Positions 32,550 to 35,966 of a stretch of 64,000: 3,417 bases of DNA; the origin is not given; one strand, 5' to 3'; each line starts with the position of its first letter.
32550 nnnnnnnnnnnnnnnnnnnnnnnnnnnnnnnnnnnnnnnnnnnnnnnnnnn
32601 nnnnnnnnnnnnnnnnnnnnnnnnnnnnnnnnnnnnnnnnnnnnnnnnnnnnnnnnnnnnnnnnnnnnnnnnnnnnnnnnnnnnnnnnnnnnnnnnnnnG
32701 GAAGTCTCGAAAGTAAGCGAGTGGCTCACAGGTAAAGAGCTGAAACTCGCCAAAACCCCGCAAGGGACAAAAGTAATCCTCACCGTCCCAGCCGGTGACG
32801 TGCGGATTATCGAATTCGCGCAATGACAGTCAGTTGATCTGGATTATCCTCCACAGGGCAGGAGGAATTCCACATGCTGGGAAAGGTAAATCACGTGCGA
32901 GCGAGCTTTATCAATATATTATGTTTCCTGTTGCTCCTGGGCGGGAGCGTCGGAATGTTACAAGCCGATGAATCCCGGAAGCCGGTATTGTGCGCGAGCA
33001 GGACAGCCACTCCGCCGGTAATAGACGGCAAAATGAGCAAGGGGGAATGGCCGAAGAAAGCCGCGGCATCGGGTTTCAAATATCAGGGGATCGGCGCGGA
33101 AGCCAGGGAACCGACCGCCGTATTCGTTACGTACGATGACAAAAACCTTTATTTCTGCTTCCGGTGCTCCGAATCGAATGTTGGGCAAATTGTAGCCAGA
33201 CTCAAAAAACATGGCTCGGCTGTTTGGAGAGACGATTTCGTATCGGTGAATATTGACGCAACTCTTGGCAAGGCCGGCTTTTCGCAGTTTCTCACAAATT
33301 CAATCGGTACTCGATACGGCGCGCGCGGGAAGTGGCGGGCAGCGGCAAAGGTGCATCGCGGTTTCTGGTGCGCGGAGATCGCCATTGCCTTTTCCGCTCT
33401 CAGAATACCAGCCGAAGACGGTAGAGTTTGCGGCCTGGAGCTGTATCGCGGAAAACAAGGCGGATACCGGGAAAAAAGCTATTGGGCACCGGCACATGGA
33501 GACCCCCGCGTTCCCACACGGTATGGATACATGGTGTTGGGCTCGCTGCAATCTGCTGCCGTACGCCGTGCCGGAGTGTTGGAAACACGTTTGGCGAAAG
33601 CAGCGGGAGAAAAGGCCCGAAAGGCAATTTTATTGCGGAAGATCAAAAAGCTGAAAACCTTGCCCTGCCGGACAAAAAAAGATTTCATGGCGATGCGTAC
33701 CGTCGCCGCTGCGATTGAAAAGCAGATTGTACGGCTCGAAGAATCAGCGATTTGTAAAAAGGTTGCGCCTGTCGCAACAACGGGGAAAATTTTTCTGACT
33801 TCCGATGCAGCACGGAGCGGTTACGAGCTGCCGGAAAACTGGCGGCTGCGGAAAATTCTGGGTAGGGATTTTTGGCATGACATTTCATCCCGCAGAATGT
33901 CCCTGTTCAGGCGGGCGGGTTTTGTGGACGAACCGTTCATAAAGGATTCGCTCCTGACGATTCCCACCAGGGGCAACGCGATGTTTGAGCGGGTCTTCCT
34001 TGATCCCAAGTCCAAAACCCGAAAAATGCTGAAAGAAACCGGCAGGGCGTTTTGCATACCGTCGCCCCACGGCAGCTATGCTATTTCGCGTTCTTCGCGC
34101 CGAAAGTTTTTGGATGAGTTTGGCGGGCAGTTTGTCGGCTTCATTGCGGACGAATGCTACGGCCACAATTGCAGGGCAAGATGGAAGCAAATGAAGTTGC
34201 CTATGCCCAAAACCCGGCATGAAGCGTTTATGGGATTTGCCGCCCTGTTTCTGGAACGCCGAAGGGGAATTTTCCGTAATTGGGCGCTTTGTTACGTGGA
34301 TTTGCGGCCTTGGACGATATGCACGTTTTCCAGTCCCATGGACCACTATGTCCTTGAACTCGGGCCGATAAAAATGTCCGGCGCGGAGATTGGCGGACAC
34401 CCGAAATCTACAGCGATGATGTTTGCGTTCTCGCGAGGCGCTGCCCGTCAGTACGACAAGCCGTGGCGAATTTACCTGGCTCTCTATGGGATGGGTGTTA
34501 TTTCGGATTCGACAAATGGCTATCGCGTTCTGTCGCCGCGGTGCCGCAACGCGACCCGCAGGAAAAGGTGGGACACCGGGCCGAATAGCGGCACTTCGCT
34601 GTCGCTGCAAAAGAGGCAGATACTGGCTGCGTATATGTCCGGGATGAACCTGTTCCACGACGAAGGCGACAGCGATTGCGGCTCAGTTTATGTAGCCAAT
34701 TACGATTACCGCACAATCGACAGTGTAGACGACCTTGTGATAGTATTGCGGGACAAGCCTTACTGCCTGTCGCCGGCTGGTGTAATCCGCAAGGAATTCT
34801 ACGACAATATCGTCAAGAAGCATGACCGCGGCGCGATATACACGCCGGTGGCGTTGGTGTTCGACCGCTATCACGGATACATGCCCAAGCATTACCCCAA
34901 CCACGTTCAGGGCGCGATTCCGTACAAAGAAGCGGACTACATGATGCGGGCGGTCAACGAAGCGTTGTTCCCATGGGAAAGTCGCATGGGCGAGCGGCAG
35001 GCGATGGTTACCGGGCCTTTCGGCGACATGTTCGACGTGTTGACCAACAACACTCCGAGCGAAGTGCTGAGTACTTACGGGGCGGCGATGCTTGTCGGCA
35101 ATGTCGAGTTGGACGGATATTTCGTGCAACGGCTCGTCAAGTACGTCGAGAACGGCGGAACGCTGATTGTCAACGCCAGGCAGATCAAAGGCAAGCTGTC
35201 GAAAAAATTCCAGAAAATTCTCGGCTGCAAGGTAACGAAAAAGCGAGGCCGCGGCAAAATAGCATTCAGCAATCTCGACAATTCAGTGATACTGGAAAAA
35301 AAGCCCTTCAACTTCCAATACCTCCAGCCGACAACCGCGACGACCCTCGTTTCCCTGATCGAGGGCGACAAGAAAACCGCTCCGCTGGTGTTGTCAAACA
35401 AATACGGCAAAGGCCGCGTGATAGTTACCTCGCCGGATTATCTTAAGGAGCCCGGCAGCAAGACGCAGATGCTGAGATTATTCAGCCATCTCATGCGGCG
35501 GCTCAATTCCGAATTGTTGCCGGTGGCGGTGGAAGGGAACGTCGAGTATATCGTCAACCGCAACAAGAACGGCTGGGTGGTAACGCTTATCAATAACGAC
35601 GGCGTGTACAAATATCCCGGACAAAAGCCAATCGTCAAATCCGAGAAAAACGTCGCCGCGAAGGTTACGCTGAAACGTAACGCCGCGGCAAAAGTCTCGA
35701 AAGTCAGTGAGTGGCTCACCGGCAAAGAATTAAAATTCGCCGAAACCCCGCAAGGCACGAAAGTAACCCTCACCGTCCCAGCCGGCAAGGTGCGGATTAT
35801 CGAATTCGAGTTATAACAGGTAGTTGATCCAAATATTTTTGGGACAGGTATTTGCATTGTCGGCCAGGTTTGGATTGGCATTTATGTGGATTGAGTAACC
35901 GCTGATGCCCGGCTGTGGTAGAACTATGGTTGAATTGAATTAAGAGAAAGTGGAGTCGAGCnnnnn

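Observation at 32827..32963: Duplicated junction cassette (3' gene end, intergenic region and signal-peptide codons) upstream of two unrelated genes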

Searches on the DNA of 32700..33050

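Call 49: search_rna_families(source=window, start=32700, end=33050, threshold=evalue, max_evalue=1)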
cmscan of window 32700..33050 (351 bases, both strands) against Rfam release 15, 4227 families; matches with E-value up to 1: 2.
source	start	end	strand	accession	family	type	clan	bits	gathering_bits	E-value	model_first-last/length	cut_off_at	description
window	32901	32979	+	RF03178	mir-4515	Gene; miRNA;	-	24.2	99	0.046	1-81/81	no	mir-4515 microRNA precursor family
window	32825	32971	-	RF01909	CDKN2B-AS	Gene; lncRNA;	-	17.1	80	0.7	1-150/150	no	CDKN2B antisense RNA 1 intronic convserved region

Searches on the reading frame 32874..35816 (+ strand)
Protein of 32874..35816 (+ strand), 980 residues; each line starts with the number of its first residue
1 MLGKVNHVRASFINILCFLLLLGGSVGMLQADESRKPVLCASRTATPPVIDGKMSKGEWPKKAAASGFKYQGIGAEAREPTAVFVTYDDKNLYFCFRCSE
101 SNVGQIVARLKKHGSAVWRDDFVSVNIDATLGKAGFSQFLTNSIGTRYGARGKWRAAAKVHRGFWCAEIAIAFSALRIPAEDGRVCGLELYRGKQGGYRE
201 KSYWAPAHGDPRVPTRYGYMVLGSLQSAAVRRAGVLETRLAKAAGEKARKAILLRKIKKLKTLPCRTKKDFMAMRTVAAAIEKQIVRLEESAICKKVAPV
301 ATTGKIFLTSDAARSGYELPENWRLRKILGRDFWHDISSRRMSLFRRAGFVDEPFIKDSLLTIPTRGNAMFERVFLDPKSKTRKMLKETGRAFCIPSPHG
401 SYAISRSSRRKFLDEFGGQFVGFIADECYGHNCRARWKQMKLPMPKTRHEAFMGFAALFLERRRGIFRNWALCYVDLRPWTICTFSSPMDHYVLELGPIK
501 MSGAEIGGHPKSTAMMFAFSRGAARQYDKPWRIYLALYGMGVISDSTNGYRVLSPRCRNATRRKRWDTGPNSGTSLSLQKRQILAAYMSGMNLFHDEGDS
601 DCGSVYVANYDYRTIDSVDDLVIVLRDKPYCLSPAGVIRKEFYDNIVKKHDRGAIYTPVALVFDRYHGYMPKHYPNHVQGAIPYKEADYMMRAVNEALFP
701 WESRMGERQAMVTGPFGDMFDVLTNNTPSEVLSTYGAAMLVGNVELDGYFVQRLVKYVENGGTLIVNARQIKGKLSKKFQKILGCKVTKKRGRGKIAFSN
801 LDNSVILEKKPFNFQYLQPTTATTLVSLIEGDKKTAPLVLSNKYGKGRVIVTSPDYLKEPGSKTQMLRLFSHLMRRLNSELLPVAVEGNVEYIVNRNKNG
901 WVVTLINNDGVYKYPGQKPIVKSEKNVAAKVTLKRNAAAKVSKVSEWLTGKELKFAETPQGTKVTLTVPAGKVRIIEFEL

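Call 5: search_protein_families(library=pfam, proteins=[window:32874-35816:+], max_evalue=0.01)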
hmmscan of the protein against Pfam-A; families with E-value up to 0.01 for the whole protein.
window:32874-35816:+ (980 aa): 2 families
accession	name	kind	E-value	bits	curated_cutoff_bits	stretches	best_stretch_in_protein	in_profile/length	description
PF08532.16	Glyco_hydro_42M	-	0.00087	19.3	25.8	1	749-851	72-183/207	Beta-galactosidase trimerisation domain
PF06452.16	CBM9_1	-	0.0011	19.3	23.4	1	50-222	1-182/185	Carbohydrate family 9 binding domain-like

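Call 20: find_homologous_proteins(query=window:32874-35813:+, max_evalue=1e-30)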
Query window:32874-35813:+ (980 aa): 5 proteins with E <= 1e-30 among 8000 candidates.
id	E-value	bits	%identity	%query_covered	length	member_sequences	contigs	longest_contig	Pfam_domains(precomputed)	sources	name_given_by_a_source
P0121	0.0e+0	2215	100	97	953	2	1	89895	-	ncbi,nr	ncbi:MAG: hypothetical protein K8S55_08220 [Phycisphaerae bacterium]|nr:hypothetical protein [Phycis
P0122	0.0e+0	1487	67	98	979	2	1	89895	PF06452.17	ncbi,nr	ncbi:MAG: carbohydrate-binding family 9-like protein [Phycisphaerae bacterium]|nr:carbohydrate-bindi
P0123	0.0e+0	1328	61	98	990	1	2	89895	PF06452.17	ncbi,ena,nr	ncbi:MAG: hypothetical protein K8S55_08250 [Phycisphaerae bacterium]|nr:hypothetical protein [Phycis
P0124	0.0e+0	1288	60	100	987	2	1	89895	PF06452.17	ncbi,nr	ncbi:MAG: hypothetical protein K8S55_08260 [Phycisphaerae bacterium]|nr:hypothetical protein [Phycis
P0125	0.0e+0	1283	60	99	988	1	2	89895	PF06452.17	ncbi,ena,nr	ncbi:MAG: hypothetical protein K8S55_08215 [Phycisphaerae bacterium]|nr:hypothetical protein [Phycis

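Call 52: search_protein_representatives(alignment_id=A7)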
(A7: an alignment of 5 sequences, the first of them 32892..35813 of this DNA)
Query: 5 sequences, 985 profile positions. Proteins with E-value up to 0.001 (for the whole library): 18555; up to 1e-10: 8116; up to 1e-30: 478. The best 150 are listed.
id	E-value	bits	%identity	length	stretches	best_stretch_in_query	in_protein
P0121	0.0e+00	1903.5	-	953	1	25-984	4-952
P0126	0.0e+00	1039.6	-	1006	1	9-984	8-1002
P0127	0.0e+00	1039.4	-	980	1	31-983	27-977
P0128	3.7e-284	961.7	-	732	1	299-984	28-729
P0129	3.0e-207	707.1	-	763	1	33-720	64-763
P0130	2.9e-205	700.6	-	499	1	4-472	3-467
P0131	5.0e-178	610.4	-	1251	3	312-984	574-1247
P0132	1.1e-160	553.0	-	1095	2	319-984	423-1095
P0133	1.5e-153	529.4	-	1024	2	570-983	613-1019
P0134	2.0e-152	525.7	-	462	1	546-984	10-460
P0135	2.1e-147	509.1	-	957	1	34-984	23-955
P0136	1.4e-143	496.4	-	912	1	320-984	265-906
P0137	6.3e-141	487.6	-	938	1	31-983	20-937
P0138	2.3e-133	462.6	-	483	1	522-984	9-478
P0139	2.2e-128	446.1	-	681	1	345-983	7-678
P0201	9.9e-51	189.0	-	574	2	30-207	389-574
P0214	6.9e-47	176.3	-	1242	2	26-221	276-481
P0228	5.3e-44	166.8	-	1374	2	35-228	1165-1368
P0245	2.2e-42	161.4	-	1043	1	31-242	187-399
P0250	7.1e-42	159.7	-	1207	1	28-236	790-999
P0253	1.2e-41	159.0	-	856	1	36-220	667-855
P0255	1.7e-41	158.5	-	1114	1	34-220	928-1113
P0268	4.6e-40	153.7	-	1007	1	29-218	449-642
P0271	5.7e-40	153.4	-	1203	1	20-248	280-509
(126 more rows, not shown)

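Call 54: search_protein_families(library=pfam, proteins=[P0228, P0255, P0253, P0250, P0214, P0271, P0245, P0268, P0201], max_evalue=0.00001)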
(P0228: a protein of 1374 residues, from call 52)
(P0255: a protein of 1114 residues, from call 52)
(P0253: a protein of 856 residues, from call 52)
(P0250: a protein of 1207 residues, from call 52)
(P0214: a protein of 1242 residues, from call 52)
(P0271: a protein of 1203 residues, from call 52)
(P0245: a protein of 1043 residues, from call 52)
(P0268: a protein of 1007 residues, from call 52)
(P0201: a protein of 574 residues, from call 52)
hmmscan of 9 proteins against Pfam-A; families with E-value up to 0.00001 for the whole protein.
P0228 (1374 aa): 5 families
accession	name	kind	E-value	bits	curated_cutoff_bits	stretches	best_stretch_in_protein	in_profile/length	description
PF13360.13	PQQ_2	-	1.3e-24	87.6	27.6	2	320-422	5-105/233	Outer membrane protein assembly factor BamB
PF06452.16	CBM9_1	-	1.4e-23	84.2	23.4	2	1174-1360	1-182/185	Carbohydrate family 9 binding domain-like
PF13570.13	Beta-prop_ACSF4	-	1.7e-10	41.2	133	1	647-716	19-89/329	Beta-alanine-activating enzyme, beta-propeller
PF01011.28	PQQ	-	2.3e-08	33.7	26.7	0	611-688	510-588/595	Glucose/ethanol/alcohol dehydrogenase, beta-propeller domain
PF16011.10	CBM9_2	-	3.7e-06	27.3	25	0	1216-1272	42-93/199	Carbohydrate-binding family 9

P0255 (1114 aa): 2 families
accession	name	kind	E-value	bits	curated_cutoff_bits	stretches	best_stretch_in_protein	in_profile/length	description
PF06452.16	CBM9_1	-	3.4e-14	53.6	23.4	1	939-1112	2-181/185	Carbohydrate family 9 binding domain-like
PF10633.15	NPCBM_assoc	-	9.9e-14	51.7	24.4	1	719-786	2-68/78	NPCBM-associated, NEW3 domain of alpha-galactosidase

P0253 (856 aa): 3 families
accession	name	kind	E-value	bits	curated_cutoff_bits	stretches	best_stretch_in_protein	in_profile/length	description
PF00149.33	Metallophos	-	4e-16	60.4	21.5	1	376-601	1-190/191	Calcineurin-like phosphoesterase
PF06452.16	CBM9_1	-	2.8e-15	57.1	23.4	1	675-827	1-150/185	Carbohydrate family 9 binding domain-like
PF13385.13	Laminin_G_3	-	3.8e-12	47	27.6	1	124-266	14-150/151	Concanavalin A-like lectin/glucanases superfamily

P0250 (1207 aa): 2 families
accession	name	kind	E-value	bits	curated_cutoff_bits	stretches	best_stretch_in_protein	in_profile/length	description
PF06452.16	CBM9_1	-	2e-15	57.6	23.4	1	806-985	1-184/185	Carbohydrate family 9 binding domain-like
PF22680.2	Glyco_hydro_123_N_2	-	2.1e-10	41.1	27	1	225-336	19-139/142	Glycoside hydrolase 123 N-terminal domain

P0214 (1242 aa): 4 families
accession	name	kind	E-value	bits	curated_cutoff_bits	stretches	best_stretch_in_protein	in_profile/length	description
PF06452.16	CBM9_1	-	3.4e-16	60.1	23.4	1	294-480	1-182/185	Carbohydrate family 9 binding domain-like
PF05448.18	AXE1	-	7.9e-14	51.6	21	1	613-765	59-206/321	Acetyl xylan esterase (AXE1)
PF12715.13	Abhydrolase_7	-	6e-09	36.1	21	0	1163-1189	286-312/388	Abhydrolase family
PF16011.10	CBM9_2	-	7.3e-09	36.1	25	0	350-396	53-97/199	Carbohydrate-binding family 9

P0271 (1203 aa): 2 families
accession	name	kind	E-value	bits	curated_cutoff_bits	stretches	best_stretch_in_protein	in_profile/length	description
PF06452.16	CBM9_1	-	9e-12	45.7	23.4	1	304-479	1-180/185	Carbohydrate family 9 binding domain-like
PF16011.10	CBM9_2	-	5.7e-06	26.6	25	0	333-409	30-102/199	Carbohydrate-binding family 9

P0245 (1043 aa): 4 families
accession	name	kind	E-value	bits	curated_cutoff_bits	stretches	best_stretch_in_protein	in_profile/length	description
PF13320.12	GH123_cat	-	5.6e-33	115.1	23.1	1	753-975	122-323/324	Glycoside hydrolase 123, catalytic domain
PF06452.16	CBM9_1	-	5.8e-14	52.8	23.4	1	200-347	1-146/185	Carbohydrate family 9 binding domain-like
PF22680.2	Glyco_hydro_123_N_2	-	4.5e-12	46.5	27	1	523-634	27-140/142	Glycoside hydrolase 123 N-terminal domain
PF19543.5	GH123_N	-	4.3e-09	35.3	22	1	521-656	195-311/969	Glycoside hydrolase 123, N-terminal domain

P0268 (1007 aa): 2 families
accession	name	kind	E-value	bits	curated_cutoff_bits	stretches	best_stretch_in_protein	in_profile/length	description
PF13385.13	Laminin_G_3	-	1.2e-23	84.4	27.6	1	74-235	1-150/151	Concanavalin A-like lectin/glucanases superfamily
PF06452.16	CBM9_1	-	8.8e-17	62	23.4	1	464-642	1-180/185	Carbohydrate family 9 binding domain-like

P0201 (574 aa): 1 family
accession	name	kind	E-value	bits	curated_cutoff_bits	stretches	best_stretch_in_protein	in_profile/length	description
PF06452.16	CBM9_1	-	3.1e-19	70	23.4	1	403-550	1-142/185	Carbohydrate family 9 binding domain-like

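Call 57: find_encoding_contigs(protein=P0130, flank=10000, max_places=4)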
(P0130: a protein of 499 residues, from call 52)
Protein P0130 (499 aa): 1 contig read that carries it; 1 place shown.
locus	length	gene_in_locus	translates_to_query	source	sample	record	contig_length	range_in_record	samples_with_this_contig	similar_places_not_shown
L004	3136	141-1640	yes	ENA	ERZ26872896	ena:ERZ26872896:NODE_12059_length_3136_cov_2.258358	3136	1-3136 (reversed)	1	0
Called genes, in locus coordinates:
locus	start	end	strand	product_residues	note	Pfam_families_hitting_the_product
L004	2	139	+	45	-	?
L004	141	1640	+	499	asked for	PF06452:CBM9_1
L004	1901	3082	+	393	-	-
